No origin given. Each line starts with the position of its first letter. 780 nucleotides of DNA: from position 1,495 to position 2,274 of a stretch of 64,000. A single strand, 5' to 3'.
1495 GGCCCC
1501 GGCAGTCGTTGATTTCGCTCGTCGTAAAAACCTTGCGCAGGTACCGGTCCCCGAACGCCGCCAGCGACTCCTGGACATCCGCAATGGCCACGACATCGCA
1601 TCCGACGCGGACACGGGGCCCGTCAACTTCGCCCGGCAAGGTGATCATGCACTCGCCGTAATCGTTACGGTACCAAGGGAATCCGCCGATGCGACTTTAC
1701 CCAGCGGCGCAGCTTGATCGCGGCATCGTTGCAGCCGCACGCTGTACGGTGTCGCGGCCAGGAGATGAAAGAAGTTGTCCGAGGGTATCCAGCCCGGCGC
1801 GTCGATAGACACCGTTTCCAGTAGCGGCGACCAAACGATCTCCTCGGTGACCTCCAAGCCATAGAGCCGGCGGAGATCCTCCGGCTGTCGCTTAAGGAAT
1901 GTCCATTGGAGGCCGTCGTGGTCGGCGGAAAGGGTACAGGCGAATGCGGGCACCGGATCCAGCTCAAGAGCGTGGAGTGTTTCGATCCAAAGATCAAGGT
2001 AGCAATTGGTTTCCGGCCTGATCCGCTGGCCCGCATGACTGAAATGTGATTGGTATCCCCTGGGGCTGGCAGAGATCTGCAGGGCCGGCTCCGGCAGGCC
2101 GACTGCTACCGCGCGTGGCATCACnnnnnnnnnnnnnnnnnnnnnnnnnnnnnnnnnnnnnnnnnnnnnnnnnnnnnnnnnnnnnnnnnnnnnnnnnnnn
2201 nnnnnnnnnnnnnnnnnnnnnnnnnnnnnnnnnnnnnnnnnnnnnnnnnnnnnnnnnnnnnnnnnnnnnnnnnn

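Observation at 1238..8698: Free-standing thiotemplate system: GLTS carrier protein, DUF1839, own AcpS and a stand-alone A domain, with no condensation domain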

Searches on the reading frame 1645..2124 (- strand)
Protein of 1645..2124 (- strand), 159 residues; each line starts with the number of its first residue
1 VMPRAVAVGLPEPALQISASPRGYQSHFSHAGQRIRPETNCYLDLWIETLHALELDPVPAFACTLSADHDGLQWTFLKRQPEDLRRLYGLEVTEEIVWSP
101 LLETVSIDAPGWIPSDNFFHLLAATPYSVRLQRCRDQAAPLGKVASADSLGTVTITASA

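Call 3: search_protein_families(library=pfam, proteins=[window:1645-2124:-], max_evalue=0.01)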
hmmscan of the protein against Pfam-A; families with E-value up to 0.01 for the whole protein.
window:1645-2124:- (159 aa): 1 family
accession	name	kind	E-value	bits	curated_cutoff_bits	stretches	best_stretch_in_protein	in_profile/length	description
PF08893.15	DUF1839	-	3.5e-31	109.1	22.5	1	21-106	2-87/313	Domain of unknown function (DUF1839)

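Call 9: find_homologous_proteins(query=window:1645-2124:-, max_evalue=0.001)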
Query window:1645-2124:- (159 aa): 90 proteins with E <= 0.001 among 196 candidates.
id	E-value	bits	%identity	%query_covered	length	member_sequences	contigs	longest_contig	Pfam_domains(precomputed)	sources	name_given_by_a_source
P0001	7.6e-91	320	92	99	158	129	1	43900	PF08893.16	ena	-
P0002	1.4e-89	316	91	99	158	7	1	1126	PF08893.16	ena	-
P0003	3.8e-89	315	90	99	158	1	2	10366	PF08893.16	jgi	jgi:hypothetical protein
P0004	5.4e-89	314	89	99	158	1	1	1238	PF08893.16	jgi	jgi:hypothetical protein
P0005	1.5e-87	310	89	99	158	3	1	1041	PF08893.16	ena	-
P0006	1.8e-87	309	90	99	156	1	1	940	PF08893.16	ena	-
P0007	4.1e-83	295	85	99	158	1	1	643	PF08893.16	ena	-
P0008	5.8e-82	291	85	99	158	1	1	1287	PF08893.16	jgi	jgi:hypothetical protein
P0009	1.0e-81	291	86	99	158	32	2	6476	PF08893.16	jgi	jgi:Domain of unknown function (DUF1839)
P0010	2.7e-80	286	87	99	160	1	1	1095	PF08893.16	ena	-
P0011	1.2e-79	284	84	99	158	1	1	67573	PF08893.16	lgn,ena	-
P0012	4.2e-79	282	88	89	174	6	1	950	PF08893.16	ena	-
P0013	2.5e-78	280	66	99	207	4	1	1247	PF08893.16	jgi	jgi:hypothetical protein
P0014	3.8e-77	276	86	60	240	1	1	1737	PF08893.16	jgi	jgi:Domain of unknown function (DUF1839)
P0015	9.1e-73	261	82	99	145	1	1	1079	PF08893.16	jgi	jgi:hypothetical protein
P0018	4.4e-66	240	73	99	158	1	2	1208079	PF08893.16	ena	-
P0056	1.2e-35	141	66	61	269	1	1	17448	PF00550.32,PF08893.16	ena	-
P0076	6.7e-24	103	78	42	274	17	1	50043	-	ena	-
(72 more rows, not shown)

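Call 15: find_encoding_contigs(protein=P0018, flank=10000, max_places=3)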
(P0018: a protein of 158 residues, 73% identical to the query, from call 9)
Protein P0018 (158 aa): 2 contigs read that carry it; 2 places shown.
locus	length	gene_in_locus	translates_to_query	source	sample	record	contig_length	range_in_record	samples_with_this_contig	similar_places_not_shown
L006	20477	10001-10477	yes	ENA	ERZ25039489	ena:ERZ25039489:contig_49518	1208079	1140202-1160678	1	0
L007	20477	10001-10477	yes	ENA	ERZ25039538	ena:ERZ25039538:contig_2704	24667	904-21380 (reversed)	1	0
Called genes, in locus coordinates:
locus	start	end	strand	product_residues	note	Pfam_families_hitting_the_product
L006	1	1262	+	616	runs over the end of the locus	PF13454:NAD_binding_9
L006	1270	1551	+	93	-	-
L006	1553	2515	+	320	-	PF04204:HTS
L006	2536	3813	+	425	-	PF01053:Cys_Met_Meta_PP, PF01041:DegT_DnrJ_EryC1 (faint), PF00266:Aminotran_5 (faint)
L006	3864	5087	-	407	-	-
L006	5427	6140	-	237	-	PF04299:FMN_bind_2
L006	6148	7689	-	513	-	PF00501:AMP-binding, PF13193:AMP-binding_C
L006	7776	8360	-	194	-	-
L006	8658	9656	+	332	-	PF05721:PhyH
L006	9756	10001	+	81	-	PF00550:PP-binding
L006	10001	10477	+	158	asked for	PF08893:DUF1839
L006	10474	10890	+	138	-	PF01648:ACPS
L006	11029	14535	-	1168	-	PF02775:TPP_enzyme_C (faint), PF01558:POR, PF20169:DUF6537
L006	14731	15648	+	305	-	PF00583:Acetyltransf_1, PF13508:Acetyltransf_7 (weak)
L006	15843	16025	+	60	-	-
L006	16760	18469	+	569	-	PF24793:GINT1_N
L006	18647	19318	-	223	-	-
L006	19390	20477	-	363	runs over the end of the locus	PF01757:Acyl_transf_3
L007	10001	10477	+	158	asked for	PF08893:DUF1839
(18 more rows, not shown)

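Call 20: find_encoding_contigs(protein=P0056, flank=10000, max_places=2)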
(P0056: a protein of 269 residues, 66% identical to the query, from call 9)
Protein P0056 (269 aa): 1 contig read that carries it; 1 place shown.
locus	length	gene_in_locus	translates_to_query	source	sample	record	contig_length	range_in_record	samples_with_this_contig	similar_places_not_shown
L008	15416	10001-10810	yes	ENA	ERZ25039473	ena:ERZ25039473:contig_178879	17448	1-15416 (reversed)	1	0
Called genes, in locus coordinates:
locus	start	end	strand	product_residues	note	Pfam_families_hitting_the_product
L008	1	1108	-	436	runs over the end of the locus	PF01546:Peptidase_M20 (weak), PF01370:Epimerase, PF16363:GDP_Man_Dehyd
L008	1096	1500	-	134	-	PF01546:Peptidase_M20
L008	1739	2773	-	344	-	PF01546:Peptidase_M20, PF07687:M20_dimer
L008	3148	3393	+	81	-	PF01048:PNP_UDP_1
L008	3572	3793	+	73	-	PF01048:PNP_UDP_1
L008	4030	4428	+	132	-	PF02878:PGM_PMM_I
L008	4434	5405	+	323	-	PF02879:PGM_PMM_II, PF00408:PGM_PMM_IV (weak)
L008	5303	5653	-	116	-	PF14681:UPRTase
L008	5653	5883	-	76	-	PF14681:UPRTase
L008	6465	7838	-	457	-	-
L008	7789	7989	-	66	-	-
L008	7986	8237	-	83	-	-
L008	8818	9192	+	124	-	-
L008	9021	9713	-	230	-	PF02770:Acyl-CoA_dh_M (weak)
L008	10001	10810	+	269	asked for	PF00550:PP-binding (weak), PF08893:DUF1839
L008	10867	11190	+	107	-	PF08893:DUF1839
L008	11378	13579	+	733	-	PF00703:Glyco_hydro_2 (faint), PF17753:Ig_mannosidase (faint)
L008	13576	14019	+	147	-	PF01648:ACPS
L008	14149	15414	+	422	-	?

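Call 21: find_encoding_contigs(protein=P0076, flank=10000, max_places=2)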
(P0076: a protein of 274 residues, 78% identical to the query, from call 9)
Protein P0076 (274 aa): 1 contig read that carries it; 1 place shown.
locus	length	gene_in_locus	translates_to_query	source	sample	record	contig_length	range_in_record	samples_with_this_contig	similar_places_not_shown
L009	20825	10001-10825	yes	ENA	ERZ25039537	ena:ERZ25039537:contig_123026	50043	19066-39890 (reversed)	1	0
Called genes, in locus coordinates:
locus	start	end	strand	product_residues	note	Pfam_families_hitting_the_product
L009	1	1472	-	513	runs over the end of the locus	PF00501:AMP-binding, PF13193:AMP-binding_C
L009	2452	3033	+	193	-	-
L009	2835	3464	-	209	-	PF00296:Bac_luciferase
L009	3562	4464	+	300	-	PF05721:PhyH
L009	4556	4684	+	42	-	-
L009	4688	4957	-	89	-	-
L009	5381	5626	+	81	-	PF00550:PP-binding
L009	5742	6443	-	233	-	PF13610:DDE_Tnp_IS240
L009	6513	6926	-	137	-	-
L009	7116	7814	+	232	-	PF13610:DDE_Tnp_IS240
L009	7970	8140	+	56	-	-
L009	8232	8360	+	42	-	-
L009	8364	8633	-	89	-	-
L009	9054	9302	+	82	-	PF00550:PP-binding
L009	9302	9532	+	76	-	PF08893:DUF1839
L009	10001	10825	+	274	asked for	-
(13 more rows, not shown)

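Call 24: search_protein_representatives(protein=window:1645-2124:-)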
Query: 159 residues. Proteins with E-value up to 0.001 (for the whole library): 395; up to 1e-10: 226; up to 1e-30: 7. The best 150 are listed.
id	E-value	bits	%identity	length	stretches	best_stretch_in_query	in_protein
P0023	2.7e-60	219.3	84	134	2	2-90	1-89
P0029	1.8e-56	206.8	87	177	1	2-110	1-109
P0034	6.5e-54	198.6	87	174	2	94-159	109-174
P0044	2.2e-46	174.1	88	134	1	2-93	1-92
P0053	6.6e-38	146.5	58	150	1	15-159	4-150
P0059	1.9e-34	135.3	89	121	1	2-73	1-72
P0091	7.8e-33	130.0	67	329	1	15-107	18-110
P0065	1.9e-30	122.3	84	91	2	94-159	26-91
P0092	5.2e-30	120.9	86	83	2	2-44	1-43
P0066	1.0e-29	119.9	65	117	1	2-99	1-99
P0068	1.5e-27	112.8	79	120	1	74-143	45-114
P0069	3.2e-27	111.8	92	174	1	2-61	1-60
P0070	4.3e-27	111.4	83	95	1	48-114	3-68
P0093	2.0e-26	109.2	71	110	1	22-96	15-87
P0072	2.0e-26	109.2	63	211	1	2-119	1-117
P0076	2.1e-24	102.6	88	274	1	100-159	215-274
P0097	2.8e-23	99.0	54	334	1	15-103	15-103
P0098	2.4e-22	95.9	59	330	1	24-105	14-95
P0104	2.0e-20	89.7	62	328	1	29-105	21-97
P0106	9.5e-20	87.5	50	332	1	16-105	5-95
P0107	1.1e-19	87.3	49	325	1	21-106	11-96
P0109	1.5e-19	86.9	43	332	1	24-147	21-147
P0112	4.6e-19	85.3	52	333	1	18-106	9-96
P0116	9.4e-19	84.3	42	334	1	20-140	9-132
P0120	1.7e-18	83.5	48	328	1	18-106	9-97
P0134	3.0e-17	79.4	42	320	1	19-136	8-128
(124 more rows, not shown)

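Call 26: find_encoding_contigs(protein=P0091, flank=10000, max_places=3)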
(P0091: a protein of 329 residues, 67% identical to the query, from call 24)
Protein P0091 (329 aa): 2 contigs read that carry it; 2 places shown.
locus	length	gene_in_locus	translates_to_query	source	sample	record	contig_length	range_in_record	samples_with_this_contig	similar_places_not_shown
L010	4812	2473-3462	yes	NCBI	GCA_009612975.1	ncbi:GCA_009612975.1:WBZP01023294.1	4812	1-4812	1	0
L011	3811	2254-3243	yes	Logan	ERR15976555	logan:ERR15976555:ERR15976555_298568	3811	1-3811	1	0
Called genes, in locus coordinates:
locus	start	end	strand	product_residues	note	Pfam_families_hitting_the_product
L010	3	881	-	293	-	?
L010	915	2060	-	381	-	PF02771:Acyl-CoA_dh_N, PF00441:Acyl-CoA_dh_1 (weak)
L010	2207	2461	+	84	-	PF00550:PP-binding (weak)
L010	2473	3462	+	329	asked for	PF08893:DUF1839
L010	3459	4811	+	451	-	?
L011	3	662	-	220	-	?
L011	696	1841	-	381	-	PF02771:Acyl-CoA_dh_N, PF00441:Acyl-CoA_dh_1 (weak)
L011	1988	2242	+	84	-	PF00550:PP-binding (weak)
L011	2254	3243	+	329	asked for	PF08893:DUF1839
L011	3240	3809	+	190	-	?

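Call 27: search_protein_families(library=ncbifam, proteins=[window:1645-2124:-], max_evalue=0.001)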
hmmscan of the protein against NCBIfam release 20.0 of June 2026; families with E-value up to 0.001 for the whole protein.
window:1645-2124:- (159 aa): 0 families

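Call 28: search_protein_families(library=pfam, proteins=[L010:3-881:-, L010:915-2060:-, L010:3459-4811:+, L008:11378-13579:+, L008:6465-7838:-, L006:7776-8360:-, L006:8658-9656:+], max_evalue=0.01)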
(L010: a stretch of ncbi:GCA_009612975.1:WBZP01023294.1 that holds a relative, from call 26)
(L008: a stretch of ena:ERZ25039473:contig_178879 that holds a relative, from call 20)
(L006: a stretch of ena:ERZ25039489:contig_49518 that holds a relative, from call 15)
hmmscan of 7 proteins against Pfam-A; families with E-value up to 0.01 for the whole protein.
L010:3-881:- (293 aa): 1 family
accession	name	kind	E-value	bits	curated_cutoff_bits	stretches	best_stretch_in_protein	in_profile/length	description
PF00587.30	tRNA-synt_2b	-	0.00061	20.3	29.3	1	153-290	42-174/179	tRNA synthetase class II core domain (G, H, P, S and T)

L010:915-2060:- (381 aa): 3 families
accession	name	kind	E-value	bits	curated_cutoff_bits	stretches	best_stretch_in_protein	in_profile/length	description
PF02771.21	Acyl-CoA_dh_N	-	2.9e-13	50.6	22.9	1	5-96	6-99/113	Acyl-CoA dehydrogenase, N-terminal domain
PF00441.29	Acyl-CoA_dh_1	-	6.7e-06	26.7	22.4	1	235-357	17-130/150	Acyl-CoA dehydrogenase, C-terminal domain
PF02770.24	Acyl-CoA_dh_M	-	5e-05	23.8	33.3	1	115-199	2-87/97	Acyl-CoA dehydrogenase, middle domain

L010:3459-4811:+ (451 aa): 2 families
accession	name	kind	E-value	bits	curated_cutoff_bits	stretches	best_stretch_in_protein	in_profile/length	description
PF22666.2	Glyco_hydro_2_N2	-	4e-05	24.2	27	1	38-101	46-119/167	Glycosyl hydrolase 2 galactose-binding domain-like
PF00703.27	Glyco_hydro_2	-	0.00048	21.3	23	1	200-243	68-109/109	Glycosyl hydrolases family 2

L008:11378-13579:+ (733 aa): 2 families
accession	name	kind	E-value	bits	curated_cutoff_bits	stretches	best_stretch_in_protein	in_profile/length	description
PF00703.27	Glyco_hydro_2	-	9.4e-06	26.8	23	1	130-196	37-109/109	Glycosyl hydrolases family 2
PF17753.7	Ig_mannosidase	-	1.9e-05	24.7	22.6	1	659-715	10-70/81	Ig-fold domain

L008:6465-7838:- (457 aa): 2 families
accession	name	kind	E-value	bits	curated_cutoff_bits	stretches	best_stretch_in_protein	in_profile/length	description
PF21777.3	SDR-like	-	0.0061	17.7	24.7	0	262-301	47-88/98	Short chain dehydrogenase-like protein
PF12146.15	Hydrolase_4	-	0.0078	16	27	0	100-141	22-60/239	Serine aminopeptidase, S33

L006:7776-8360:- (194 aa): 0 families

L006:8658-9656:+ (332 aa): 1 family
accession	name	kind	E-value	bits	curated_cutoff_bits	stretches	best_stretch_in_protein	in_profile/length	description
PF05721.19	PhyH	-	8e-27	95.3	22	1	54-240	2-212/213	Phytanoyl-CoA dioxygenase (PhyH)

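Call 40: search_solved_structures(query=L006:8658-9656:+, max_evalue=0.01, show_alignments=3)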
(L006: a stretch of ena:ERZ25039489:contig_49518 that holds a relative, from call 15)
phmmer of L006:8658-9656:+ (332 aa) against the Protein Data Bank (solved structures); distinct sequences matched with E-value up to 0.01: 42.
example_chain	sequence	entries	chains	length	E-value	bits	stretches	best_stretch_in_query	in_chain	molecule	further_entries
8zyb_E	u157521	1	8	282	5.7e-26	94.7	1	33-280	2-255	DhiD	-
9osa_A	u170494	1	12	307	1.7e-25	93.1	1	42-292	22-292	Dioxygenase swnH1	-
9otb_A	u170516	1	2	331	2e-25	92.9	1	28-292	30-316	Dioxygenase swnH2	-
5ybm_A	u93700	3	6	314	3.9e-25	92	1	45-280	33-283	PrhA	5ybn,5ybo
5ybp_A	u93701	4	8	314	4.9e-25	91.7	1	45-280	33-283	PrhA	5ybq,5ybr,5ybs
5ybt_A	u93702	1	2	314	5e-25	91.6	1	45-280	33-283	PrhA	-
5ybl_A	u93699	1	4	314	7.7e-24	87.7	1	42-239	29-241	Multifunctional dioxygenase ausE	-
9wyh_A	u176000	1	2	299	5.4e-22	81.7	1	48-279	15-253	Oxidoreductase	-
7vbq_A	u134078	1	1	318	7.8e-22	81.1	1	36-279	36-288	Fe(II)/(alpha)ketoglutarate-dependent dioxygenase TlxJ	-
5m0t_A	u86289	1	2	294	5.3e-18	68.5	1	38-279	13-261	Alpha-ketoglutarate-dependent non-heme iron oxygenase EasH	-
9uah_B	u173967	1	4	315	1.8e-17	66.8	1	45-234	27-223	Iron/alpha-ketoglutarate-dependent dioxygenase okaE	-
9uab_A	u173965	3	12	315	2.9e-17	66.1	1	45-234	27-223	Iron/alpha-ketoglutarate-dependent dioxygenase okaE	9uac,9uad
9j85_A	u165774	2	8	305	3.2e-17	66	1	45-234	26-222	Alpha-ketoglutarate-dependent dioxygenase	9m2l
9m2m_A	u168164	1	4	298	3.2e-17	66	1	46-234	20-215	Iron/alpha-ketoglutarate-dependent dioxygenase okaE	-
9uae_C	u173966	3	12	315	3.2e-17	66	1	45-234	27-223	Iron/alpha-ketoglutarate-dependent dioxygenase okaE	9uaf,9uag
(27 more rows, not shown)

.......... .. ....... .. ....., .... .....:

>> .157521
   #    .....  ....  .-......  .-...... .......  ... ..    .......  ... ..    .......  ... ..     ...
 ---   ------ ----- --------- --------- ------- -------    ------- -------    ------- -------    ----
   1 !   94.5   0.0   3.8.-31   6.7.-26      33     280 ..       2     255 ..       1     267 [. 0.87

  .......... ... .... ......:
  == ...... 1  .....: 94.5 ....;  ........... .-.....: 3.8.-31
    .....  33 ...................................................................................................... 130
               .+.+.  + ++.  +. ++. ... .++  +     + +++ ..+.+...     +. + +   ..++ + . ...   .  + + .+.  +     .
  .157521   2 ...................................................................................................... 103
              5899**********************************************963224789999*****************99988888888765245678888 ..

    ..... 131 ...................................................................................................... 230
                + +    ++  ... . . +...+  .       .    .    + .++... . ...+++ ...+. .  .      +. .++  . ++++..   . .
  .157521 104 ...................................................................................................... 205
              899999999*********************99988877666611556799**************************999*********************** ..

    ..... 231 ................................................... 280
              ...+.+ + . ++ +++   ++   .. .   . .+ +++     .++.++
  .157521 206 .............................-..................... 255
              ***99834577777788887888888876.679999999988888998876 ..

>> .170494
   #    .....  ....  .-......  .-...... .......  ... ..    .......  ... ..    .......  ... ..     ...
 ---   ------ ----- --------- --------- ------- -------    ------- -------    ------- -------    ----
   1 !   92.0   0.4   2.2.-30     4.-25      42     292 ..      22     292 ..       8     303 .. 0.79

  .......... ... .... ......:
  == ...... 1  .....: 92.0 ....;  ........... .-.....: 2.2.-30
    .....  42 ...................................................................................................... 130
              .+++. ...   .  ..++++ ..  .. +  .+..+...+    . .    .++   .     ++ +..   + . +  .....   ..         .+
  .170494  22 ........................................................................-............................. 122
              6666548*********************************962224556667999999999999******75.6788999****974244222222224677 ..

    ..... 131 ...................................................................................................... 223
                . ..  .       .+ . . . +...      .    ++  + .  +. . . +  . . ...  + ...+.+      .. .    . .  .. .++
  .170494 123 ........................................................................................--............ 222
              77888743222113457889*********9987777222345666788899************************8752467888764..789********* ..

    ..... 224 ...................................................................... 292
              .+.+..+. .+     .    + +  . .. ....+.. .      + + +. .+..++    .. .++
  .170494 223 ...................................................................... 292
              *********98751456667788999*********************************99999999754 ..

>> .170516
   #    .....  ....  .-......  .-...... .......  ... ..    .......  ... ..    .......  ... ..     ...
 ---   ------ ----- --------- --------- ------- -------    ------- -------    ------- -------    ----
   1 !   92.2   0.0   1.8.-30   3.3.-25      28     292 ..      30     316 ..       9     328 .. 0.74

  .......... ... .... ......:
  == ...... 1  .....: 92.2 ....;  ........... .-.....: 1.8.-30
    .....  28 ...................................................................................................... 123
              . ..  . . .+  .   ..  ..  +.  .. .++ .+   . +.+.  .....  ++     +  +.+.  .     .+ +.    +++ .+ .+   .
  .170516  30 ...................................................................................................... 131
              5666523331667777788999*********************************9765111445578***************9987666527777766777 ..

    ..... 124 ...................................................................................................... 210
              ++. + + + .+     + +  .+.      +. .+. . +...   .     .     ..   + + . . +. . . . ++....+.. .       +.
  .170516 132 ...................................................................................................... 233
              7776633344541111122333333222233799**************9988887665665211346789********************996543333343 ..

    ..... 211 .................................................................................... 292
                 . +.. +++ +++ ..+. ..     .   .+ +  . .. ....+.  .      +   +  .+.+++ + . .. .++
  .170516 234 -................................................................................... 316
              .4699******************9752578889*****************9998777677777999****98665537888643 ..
